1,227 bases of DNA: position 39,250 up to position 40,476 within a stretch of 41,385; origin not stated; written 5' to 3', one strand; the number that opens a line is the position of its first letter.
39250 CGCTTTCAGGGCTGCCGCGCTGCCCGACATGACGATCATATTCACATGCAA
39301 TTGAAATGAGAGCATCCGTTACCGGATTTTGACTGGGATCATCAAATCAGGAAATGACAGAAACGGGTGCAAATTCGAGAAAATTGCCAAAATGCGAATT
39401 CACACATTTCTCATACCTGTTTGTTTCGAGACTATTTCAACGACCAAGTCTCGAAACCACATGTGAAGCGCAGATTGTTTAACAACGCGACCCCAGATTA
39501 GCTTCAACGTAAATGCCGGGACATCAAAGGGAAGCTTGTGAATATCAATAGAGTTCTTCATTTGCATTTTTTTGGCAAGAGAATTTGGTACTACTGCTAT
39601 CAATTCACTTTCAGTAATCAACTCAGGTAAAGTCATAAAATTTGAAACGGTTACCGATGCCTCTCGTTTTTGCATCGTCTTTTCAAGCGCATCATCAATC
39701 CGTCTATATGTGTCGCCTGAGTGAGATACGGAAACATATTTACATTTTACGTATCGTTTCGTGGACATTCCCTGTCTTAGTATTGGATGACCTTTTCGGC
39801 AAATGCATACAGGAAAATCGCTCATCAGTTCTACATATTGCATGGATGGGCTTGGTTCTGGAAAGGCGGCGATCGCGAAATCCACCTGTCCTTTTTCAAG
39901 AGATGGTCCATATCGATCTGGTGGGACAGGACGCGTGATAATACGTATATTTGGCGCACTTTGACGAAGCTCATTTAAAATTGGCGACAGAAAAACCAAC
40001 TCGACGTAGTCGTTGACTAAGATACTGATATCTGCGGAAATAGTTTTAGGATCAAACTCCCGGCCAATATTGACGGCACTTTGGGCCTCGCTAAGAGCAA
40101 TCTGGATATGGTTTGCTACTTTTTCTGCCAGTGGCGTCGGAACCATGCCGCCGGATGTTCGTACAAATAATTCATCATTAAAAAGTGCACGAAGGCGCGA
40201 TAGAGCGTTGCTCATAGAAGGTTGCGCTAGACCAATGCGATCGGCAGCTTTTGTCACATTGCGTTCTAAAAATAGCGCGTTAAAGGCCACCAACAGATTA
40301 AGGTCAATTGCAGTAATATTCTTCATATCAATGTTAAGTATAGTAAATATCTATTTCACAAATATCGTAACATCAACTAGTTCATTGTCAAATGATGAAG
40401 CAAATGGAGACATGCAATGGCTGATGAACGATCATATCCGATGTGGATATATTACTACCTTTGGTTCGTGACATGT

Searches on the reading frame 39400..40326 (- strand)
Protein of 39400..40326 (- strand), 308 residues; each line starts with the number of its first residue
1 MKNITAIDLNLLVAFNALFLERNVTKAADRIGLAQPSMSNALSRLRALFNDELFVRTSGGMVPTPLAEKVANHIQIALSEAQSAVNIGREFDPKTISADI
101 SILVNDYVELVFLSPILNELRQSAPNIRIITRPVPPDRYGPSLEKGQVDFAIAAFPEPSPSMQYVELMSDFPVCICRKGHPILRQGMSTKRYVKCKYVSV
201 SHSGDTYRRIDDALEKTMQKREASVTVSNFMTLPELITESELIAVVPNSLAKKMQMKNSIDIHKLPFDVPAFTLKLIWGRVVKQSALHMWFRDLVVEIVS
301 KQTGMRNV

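Call 23: search_protein_families(library=pfam, proteins=[window:39400-40326:-], max_evalue=0.001)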
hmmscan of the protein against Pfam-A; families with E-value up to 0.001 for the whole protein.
window:39400-40326:- (308 aa): 2 families
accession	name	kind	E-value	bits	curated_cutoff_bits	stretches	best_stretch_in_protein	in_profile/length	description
PF03466.25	LysR_substrate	-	5.9e-25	88.3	28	1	100-297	8-206/209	LysR substrate binding domain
PF00126.33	HTH_1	-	1.3e-14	54.3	26.6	1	9-68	1-60/60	Bacterial regulatory helix-turn-helix protein, lysR family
